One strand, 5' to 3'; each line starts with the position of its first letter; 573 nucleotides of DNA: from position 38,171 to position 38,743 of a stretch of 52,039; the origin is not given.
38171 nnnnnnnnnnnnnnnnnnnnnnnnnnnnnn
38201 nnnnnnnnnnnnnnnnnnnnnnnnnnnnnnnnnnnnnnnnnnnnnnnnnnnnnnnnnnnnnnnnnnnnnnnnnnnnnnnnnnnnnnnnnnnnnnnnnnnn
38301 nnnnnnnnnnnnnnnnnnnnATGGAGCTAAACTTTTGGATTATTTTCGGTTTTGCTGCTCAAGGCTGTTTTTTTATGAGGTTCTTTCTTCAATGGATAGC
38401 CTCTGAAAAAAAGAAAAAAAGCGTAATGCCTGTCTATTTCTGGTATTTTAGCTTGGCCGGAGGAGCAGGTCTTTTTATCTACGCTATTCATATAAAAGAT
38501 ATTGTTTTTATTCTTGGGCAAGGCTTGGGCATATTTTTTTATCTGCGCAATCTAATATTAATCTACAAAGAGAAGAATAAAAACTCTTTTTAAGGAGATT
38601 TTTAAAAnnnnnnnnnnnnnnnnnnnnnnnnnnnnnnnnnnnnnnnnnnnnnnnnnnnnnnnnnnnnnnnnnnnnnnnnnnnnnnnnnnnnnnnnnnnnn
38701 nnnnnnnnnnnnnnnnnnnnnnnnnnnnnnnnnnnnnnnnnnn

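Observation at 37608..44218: Protein O-mannosylation-like glycosylation island (Dpm1-like GT2 + GT39 PMT-like + two further GT-C membrane proteins)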

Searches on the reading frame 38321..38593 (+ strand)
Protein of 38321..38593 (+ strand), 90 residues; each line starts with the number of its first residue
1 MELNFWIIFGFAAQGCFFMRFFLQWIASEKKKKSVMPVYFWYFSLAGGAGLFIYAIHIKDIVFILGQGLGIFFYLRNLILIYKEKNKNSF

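Call 3: search_protein_families(library=pfam, proteins=[window:38321-38593:+], max_evalue=0.01)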
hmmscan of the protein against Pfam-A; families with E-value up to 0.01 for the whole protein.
window:38321-38593:+ (90 aa): 2 families
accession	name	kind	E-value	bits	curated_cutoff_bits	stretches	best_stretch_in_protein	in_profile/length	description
PF07578.16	LAB_N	-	5.8e-29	100.5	26.7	1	10-78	2-70/71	Lipid A Biosynthesis N-terminal domain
PF03083.21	MtN3_slv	-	0.0032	17.9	23.7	1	29-85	27-83/87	Sugar efflux transporter for intercellular exchange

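Call 4: search_protein_families(library=ncbifam, proteins=[window:38321-38593:+], max_evalue=0.01)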
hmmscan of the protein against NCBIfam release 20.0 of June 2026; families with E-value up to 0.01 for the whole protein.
window:38321-38593:+ (90 aa): 1 family
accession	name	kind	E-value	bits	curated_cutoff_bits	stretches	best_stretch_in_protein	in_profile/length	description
NF002173.0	PRK01021.1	equivalog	7.2e-15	54.6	1033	1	5-90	139-224/610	lipid-A-disaccharide synthase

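Call 49: search_solved_structures(query=window:38321-38593:+, max_evalue=10, show_alignments=1)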
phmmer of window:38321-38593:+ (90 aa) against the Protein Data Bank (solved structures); distinct sequences matched with E-value up to 10: 0.

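Call 75: predict_structure(protein=window:38321-38593:+)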
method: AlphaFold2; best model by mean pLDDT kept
length: 90 residues; sequences in the alignment: 1
mean_pLDDT: 69.2   pTM: 0.41
mean pLDDT of the five models: 69.2, 67.2, 66.7, 62.9, 50.5
residues with pLDDT >= 90: 0; 70-90: 44; 50-70: 46; < 50: 0
segments of 3 or more residues with pLDDT < 50: none
pLDDT, mean of each block of 10 residues (from residue 1): 71 78 71 58 69 63 69 74 69
secondary structure, 60 per line:
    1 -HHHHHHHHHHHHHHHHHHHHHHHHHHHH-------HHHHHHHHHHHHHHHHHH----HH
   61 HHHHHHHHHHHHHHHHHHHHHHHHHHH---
elements in order: H2-29 H37-54 H59-87

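Call 77: fold_search(model_id=the predicted structure, library=pdb)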
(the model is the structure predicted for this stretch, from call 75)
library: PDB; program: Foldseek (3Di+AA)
matches with E <= 10: 16; with E <= 0.001: 0
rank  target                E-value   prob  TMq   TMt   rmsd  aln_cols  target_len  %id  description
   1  8q0f_A                3.7e+00  0.05  0.33  0.30  17.2        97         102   13  Inward-facing, open2 proteoliposome complex I at 3.1 A. Initially purified in DDM. (released 2024-06-05)
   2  6gdj_B                4.3e+00  0.12  0.34  0.41   4.7        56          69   12  Crystal structure of Mto2 twin-cysteine dimerisation domain (released 2019-05-01)
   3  8zxd_A                4.6e+00  0.06  0.33  0.12   6.7        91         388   18  the Planar Cell Polarity Core Protein Vangl1 (released 2024-11-27)
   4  7qsm_A                4.6e+00  0.04  0.33  0.29  17.4       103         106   12  Bovine complex I in lipid nanodisc, Deactive-ligand (composite) (released 2022-05-25)
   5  6tcl_K                4.9e+00  0.08  0.31  0.43   5.4        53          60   15  Photosystem I tetramer (released 2020-02-19)
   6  9gy6_D                5.3e+00  0.04  0.29  0.33   8.2        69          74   14  Mycobacterial cytochrome bc1:aa3 with inhibitor (released 2025-04-09)
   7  6wq2_a                6.1e+00  0.07  0.28  0.15   5.2        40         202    8  Cryo-EM of the S. islandicus filamentous virus, SIFV (released 2020-07-29)
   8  5z62_C                6.6e+00  0.06  0.32  0.14   4.2        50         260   20  Structure of human cytochrome c oxidase (released 2019-02-27)
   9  9mnz_A                7.0e+00  0.09  0.45  0.39   8.1        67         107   13  Cryo-EM structure of human MPC in complex with UK5099 in nanodiscs (released 2025-03-05)
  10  9bcr_H                7.6e+00  0.05  0.27  0.09   2.9        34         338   24  Cryo-EM structure of a bacterial prototype ATP-binding cassette transporter MalFGK2. (released 2025-04-30)
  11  8b9z_i                8.1e+00  0.04  0.30  0.19  14.2        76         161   13  Drosophila melanogaster complex I in the Active state (Dm1) (released 2023-01-18)
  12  5leg_1A               8.7e+00  0.09  0.40  0.54   3.1        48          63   19  Structure of the bacterial sex F pilus (pED208) (released 2016-09-28)
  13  6gdj_A                8.7e+00  0.08  0.33  0.41   2.3        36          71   14  Crystal structure of Mto2 twin-cysteine dimerisation domain (released 2019-05-01)
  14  6zmr_a                8.7e+00  0.08  0.37  0.17   2.2        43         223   30  Porcine ATP synthase Fo domain (released 2020-09-09)
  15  8tim_A                8.7e+00  0.02  0.21  0.09   5.6        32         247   16  TRIOSE PHOSPHATE ISOMERASE (released 1999-02-16)
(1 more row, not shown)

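Call 79: search_dna_similar(query=window:38321-38593:+, collection=plasmids, mode=protein, max_evalue=0.001, max_rows=25)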
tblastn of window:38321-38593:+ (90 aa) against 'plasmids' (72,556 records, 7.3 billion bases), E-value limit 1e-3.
Records with a match: 18; places in all: 21; records where one place covers at least 80% of the query: 18.
Best place of each record, by identity: <60% 18.
By first word of the organism name: Paracoccus 5; Azospirillum 4; Cetobacterium 2; Hymenobacter 2; Pelagovum 1; Ilyobacter 1; Paenibacillus 1; Thalassospira 1; Phocaeicola 1.
By predicted mobility (MOB-suite, as given by PLSDB): non-mobilizable 15; mobilizable 2; conjugative 1.
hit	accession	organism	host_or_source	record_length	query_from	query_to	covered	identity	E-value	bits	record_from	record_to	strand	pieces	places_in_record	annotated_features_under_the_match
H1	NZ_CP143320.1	Cetobacterium somerae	intestine of Yellow Catfish,pure culture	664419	4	85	91%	56.1%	2e-20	90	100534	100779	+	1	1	lipid-A-disaccharide synthase N-terminal domain-containing protein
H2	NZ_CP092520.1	Cetobacterium somerae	Danio rerio,tissue sample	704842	4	85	91%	56.1%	2e-20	90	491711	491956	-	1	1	lipid-A-disaccharide synthase N-terminal domain-containing protein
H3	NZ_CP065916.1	Pelagovum pacificum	cell culture,seawater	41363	6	87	91%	54.9%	7e-22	94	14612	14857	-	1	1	lipid-A-disaccharide synthase N-terminal domain-containing protein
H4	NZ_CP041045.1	Paracoccus sp. AK26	pure culture,Hexachlorocyclohexane ...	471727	6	85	89%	55.0%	6e-19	86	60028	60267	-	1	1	lipid-A-disaccharide synthase N-terminal domain-containing protein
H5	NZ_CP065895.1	Paracoccus marcusii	Cancer pagurus,whole ...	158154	2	81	89%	55.0%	8e-17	80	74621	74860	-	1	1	lipid-A-disaccharide synthase N-terminal domain-containing protein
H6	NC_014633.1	Ilyobacter polytropus DSM 2926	marine mud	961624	7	85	88%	55.7%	1e-18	86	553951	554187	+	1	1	lipid-A-disaccharide synthase N-terminal domain-containing protein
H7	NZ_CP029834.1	Azospirillum ramasamyi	single cell,Cow dung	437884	6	87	91%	52.4%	2e-19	87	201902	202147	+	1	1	lipid-A-disaccharide synthase N-terminal domain-containing protein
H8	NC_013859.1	Azospirillum sp. B510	-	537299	6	89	93%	51.2%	5e-20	89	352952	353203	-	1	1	lipid-A-disaccharide synthase N-terminal domain-containing protein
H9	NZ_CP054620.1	Azospirillum oryzae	cell culture,soil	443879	6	89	93%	50.0%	4e-19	87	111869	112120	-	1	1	lipid-A-disaccharide synthase N-terminal domain-containing protein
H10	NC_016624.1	Azospirillum lipoferum 4B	-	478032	6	85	89%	52.5%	2e-17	82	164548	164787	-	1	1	lipid-A-disaccharide synthase N-terminal domain-containing protein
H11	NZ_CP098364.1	Paracoccus sp. TOH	cell cuture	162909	6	81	84%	53.9%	2e-15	76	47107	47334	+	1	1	lipid-A-disaccharide synthase N-terminal domain-containing protein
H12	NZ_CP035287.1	Paracoccus versutus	whole organism,soil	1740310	6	81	84%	52.6%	4e-15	75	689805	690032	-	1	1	none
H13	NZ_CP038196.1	Paracoccus versutus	single cell,soil adjacent to the roots ...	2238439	6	81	84%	52.6%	9e-15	74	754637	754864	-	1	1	none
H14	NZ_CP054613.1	Paenibacillus cellulosilyticus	cell culture,soil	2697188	6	80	83%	50.7%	8e-18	83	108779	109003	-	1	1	none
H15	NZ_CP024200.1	Thalassospira marina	-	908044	2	87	96%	41.9%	5e-17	81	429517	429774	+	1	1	lipid-A-disaccharide synthase N-terminal domain-containing protein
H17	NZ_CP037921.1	Hymenobacter radiodurans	single cell,soil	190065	7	84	87%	41.3%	1e-11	65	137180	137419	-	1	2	lipid-A-disaccharide synthase N-terminal domain-containing protein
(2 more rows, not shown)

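Call 80: get_annotated_region(hit=H1, flank=4500)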
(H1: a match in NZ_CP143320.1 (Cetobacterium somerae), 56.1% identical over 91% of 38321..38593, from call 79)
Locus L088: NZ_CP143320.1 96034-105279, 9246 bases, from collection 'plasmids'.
description: Cetobacterium somerae strain ceto plasmid p1, complete sequence
organism: Cetobacterium somerae (NCBI taxid 188913)
taxonomy: Bacteria; Fusobacteriota; Fusobacteriia; Fusobacteriales; Fusobacteriaceae; Cetobacterium; Cetobacterium somerae
host: -; source: intestine of Yellow Catfish,pure culture; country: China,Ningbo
typing (MOB-suite, as given by PLSDB): non-mobilizable
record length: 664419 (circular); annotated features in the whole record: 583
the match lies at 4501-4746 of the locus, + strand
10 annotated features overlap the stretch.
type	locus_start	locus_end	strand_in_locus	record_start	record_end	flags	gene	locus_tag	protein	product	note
CDS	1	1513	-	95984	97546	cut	-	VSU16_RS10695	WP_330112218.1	glycosyltransferase family 39 protein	-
CDS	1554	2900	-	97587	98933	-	-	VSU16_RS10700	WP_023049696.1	HAMP domain-containing sensor histidine kinase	GO:0007165 - signal transduction [Evidence IEA]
CDS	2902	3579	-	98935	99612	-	-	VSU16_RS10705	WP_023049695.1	response regulator transcription factor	GO:0000160 - phosphorelay signal transduction system [Evidence IEA]; GO:0006355 - regulation of DNA-templated ...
CDS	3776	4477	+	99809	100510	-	-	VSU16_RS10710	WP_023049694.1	glycosyltransferase family 2 protein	-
CDS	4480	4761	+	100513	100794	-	-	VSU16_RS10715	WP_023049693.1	lipid-A-disaccharide synthase N-terminal domain-containing protein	-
CDS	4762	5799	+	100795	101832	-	-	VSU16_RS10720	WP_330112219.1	GDP-mannose 4,6-dehydratase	-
CDS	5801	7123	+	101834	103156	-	-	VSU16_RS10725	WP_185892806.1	UDP-glucose/GDP-mannose dehydrogenase family protein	-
CDS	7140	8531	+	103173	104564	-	-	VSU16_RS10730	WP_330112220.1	glycosyltransferase family 39 protein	-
CDS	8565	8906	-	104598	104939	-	-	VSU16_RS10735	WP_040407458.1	zinc ribbon domain-containing protein YjdM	-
CDS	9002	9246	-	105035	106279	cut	glyA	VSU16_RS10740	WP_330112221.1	serine hydroxymethyltransferase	GO:0019264 - glycine biosynthetic process from serine [Evidence IEA]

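Call 81: get_annotated_region(hit=H3, flank=4500)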
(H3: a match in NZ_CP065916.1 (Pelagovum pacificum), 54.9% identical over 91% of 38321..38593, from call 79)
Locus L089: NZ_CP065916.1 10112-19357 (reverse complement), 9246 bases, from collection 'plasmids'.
description: Pelagovum pacificum strain SM1903 plasmid p_SM1903_1, complete sequence
organism: Pelagovum pacificum (NCBI taxid 2588711)
taxonomy: Bacteria; Pseudomonadota; Alphaproteobacteria; Rhodobacterales; Paracoccaceae; Pelagovum; Pelagovum pacificum
host: -; source: cell culture,seawater; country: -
typing (MOB-suite, as given by PLSDB): non-mobilizable; replicon rep_cluster_252
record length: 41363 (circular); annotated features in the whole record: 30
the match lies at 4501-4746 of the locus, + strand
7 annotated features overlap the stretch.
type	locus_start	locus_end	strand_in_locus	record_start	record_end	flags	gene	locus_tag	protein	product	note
CDS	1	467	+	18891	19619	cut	-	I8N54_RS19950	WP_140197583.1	phosphoadenylyl-sulfate reductase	GO:0019379 - sulfate assimilation, phosphoadenylyl sulfate reduction by phosphoadenylyl-sulfate reductase (thioredoxin) ...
CDS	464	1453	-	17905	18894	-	-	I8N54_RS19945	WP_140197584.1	hypothetical protein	-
CDS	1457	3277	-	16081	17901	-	-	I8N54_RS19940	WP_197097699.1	DUF4422 domain-containing protein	-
CDS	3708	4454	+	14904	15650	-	-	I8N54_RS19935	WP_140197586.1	glycosyltransferase family 2 protein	-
CDS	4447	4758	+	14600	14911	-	-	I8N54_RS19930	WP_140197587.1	lipid-A-disaccharide synthase N-terminal domain-containing protein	GO:0009245 - lipid A biosynthetic process [Evidence IEA]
CDS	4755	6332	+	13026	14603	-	-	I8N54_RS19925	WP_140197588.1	hypothetical protein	-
CDS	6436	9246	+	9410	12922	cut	-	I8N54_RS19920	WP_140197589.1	HAD family hydrolase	-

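Call 82: get_annotated_region(hit=H7, flank=4500)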
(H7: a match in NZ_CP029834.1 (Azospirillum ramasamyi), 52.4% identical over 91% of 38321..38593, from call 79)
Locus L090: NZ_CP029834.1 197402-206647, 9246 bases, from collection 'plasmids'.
description: Azospirillum ramasamyi strain M2T2B2 plasmid unnamed4, complete sequence
organism: Azospirillum ramasamyi (NCBI taxid 682998)
taxonomy: Bacteria; Pseudomonadota; Alphaproteobacteria; Rhodospirillales; Azospirillaceae; Azospirillum; Azospirillum ramasamyi
host: -; source: single cell,Cow dung; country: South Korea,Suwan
typing (MOB-suite, as given by PLSDB): non-mobilizable
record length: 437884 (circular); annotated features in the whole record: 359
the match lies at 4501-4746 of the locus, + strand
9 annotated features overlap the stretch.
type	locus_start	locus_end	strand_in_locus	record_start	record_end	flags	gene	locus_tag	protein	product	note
CDS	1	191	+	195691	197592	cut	-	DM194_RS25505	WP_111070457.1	PAS-domain containing protein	-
CDS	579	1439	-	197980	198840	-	-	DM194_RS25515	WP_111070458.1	hypothetical protein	-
CDS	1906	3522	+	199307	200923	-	-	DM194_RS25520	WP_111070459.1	DegQ family serine endoprotease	-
CDS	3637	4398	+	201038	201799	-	-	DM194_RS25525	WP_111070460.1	glycosyltransferase family 2 protein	-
CDS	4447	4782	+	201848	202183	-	-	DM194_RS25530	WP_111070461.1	lipid-A-disaccharide synthase N-terminal domain-containing protein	-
CDS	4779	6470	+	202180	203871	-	-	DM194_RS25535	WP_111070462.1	glycosyltransferase family 39 protein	-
CDS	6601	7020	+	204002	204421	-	-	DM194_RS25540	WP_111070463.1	hypothetical protein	-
CDS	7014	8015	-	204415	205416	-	-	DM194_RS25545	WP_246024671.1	ROK family protein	-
CDS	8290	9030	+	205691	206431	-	-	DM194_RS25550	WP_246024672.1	hypothetical protein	-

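Call 83: get_annotated_region(hit=H17, flank=4500)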
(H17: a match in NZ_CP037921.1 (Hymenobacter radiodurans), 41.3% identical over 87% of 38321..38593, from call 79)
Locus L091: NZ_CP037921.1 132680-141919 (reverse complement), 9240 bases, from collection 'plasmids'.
description: Hymenobacter radiodurans strain 17J36-26 plasmid unnamed1, complete sequence
organism: Hymenobacter radiodurans (NCBI taxid 2496028)
taxonomy: Bacteria; Bacteroidota; Cytophagia; Cytophagales; Hymenobacteraceae; Hymenobacter; Hymenobacter radiodurans
host: -; source: single cell,soil; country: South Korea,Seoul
typing (MOB-suite, as given by PLSDB): non-mobilizable
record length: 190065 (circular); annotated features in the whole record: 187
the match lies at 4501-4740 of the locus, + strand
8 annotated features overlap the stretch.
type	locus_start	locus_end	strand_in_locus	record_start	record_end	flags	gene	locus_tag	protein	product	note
CDS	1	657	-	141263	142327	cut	-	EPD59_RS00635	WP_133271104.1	glycosyltransferase family 39 protein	-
CDS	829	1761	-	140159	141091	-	-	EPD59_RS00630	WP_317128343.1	NAD-dependent epimerase/dehydratase family protein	-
CDS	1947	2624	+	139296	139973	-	-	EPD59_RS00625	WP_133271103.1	response regulator transcription factor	GO:0000160 - phosphorelay signal transduction system [Evidence IEA]; GO:0006355 - regulation of DNA-templated ...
CDS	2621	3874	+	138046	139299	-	-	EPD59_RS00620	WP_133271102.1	HAMP domain-containing sensor histidine kinase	GO:0007165 - signal transduction [Evidence IEA]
CDS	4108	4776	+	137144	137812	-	-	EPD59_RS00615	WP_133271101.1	lipid-A-disaccharide synthase N-terminal domain-containing protein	-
CDS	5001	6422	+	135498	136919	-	-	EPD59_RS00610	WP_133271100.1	TolC family protein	GO:0055085 - transmembrane transport [Evidence IEA]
CDS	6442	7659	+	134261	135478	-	-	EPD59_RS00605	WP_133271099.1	efflux RND transporter periplasmic adaptor subunit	GO:0006810 - transport [Evidence IEA]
CDS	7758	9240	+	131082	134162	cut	-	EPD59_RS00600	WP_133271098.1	efflux RND transporter permease subunit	GO:0055085 - transmembrane transport [Evidence IEA]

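Call 84: get_annotated_region(hit=H14, flank=4500)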
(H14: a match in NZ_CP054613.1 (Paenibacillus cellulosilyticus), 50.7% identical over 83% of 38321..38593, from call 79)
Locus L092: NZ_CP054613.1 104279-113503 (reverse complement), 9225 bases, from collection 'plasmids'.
description: Paenibacillus cellulosilyticus strain KACC 14175 plasmid unnamed4, complete sequence
organism: Paenibacillus cellulosilyticus (NCBI taxid 375489)
taxonomy: Bacteria; Bacillota; Bacilli; Bacillales; Paenibacillaceae; Paenibacillus; Paenibacillus cellulosilyticus
host: -; source: cell culture,soil; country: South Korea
typing (MOB-suite, as given by PLSDB): non-mobilizable
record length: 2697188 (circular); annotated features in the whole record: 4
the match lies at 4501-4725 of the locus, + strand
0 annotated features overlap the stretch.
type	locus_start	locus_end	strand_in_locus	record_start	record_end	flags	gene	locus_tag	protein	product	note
